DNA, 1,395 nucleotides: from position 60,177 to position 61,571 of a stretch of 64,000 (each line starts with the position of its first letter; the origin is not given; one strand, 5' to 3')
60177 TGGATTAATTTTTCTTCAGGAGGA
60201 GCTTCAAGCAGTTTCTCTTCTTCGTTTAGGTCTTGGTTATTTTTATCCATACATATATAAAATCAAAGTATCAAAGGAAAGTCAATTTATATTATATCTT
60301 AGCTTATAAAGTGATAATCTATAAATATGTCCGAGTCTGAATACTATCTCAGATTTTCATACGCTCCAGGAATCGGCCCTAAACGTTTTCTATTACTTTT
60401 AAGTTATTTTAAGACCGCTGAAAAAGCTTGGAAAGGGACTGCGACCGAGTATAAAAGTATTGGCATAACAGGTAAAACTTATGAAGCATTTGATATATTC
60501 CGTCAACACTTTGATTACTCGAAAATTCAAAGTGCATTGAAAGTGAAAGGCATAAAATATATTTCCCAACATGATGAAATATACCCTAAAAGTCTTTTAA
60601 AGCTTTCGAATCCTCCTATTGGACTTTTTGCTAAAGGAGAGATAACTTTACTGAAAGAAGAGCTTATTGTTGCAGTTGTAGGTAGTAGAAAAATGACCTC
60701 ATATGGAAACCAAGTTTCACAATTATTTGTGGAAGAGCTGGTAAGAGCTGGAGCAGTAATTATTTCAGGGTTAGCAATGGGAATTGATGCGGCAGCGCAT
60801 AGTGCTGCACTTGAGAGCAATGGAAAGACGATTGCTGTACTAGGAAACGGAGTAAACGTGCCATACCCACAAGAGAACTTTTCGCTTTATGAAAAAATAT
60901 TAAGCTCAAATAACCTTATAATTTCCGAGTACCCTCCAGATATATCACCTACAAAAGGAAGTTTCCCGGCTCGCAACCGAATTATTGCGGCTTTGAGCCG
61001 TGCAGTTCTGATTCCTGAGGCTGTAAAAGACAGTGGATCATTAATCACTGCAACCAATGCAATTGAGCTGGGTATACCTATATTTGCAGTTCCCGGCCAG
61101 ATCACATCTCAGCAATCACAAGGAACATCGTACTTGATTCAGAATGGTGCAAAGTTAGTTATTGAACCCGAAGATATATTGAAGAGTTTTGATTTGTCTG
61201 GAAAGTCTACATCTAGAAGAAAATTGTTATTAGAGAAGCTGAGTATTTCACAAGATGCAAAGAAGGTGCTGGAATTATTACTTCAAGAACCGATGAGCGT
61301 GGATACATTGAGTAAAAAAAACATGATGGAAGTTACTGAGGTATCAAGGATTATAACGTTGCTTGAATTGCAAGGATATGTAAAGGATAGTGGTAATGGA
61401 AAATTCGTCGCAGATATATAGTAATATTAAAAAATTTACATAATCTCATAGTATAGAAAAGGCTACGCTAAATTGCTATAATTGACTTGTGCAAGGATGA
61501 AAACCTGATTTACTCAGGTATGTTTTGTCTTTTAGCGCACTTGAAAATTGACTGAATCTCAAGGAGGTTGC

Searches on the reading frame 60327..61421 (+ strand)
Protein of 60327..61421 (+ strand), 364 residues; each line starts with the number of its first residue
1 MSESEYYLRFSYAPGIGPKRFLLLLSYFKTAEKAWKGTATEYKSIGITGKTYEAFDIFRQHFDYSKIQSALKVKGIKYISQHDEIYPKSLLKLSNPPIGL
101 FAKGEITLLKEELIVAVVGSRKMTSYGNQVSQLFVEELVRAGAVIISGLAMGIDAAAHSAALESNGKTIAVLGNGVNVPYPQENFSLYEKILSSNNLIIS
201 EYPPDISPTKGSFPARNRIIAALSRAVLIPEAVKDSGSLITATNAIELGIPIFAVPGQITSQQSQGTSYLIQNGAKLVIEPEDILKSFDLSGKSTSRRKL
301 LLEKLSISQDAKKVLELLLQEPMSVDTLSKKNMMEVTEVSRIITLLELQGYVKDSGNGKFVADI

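Call 48: search_protein_families(library=pfam, proteins=[window:60327-61421:+], max_evalue=0.001)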
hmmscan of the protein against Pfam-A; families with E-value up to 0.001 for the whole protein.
window:60327-61421:+ (364 aa): 2 families
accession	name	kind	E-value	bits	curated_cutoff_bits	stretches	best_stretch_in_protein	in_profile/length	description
PF02481.21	DNA_processg_A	-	2e-75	253.1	29.6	1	72-279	3-211/212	DNA recombination-mediator protein A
PF17782.7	DprA_WH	-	5.9e-08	33.1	22.9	1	308-353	11-56/61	DprA winged helix domain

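Call 67: find_encoding_contigs(protein=window:60327-61421:+, flank=10000, max_places=3)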
Protein window:60327-61421:+ (364 aa): 2 contigs read that carry it; 2 places shown.
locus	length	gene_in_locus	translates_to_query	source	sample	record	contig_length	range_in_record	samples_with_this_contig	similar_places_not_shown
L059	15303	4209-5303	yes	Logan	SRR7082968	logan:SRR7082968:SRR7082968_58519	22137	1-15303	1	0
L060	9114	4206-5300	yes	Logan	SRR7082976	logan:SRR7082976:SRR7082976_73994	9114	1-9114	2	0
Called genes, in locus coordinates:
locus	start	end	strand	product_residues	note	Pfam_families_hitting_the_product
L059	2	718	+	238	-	?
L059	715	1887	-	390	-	PF18933:PsbP_2 (faint)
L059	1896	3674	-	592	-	-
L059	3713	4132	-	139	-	-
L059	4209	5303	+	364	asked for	PF02481:DNA_processg_A, PF17782:WHD_DprA (weak)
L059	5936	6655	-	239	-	-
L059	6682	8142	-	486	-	-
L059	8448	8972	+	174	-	PF00466:Ribosomal_L10, PF27436:RL10_C (weak)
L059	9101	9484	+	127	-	PF16320:Ribosomal_L12_N, PF00542:Ribosomal_L12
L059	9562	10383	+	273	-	-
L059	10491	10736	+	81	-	PF00830:Ribosomal_L28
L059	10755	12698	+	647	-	-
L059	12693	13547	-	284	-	PF00551:Formyl_trans_N, PF02911:Formyl_trans_C (faint)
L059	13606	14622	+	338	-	-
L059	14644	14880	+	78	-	-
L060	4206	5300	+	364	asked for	PF02481:DNA_processg_A, PF17782:WHD_DprA (weak)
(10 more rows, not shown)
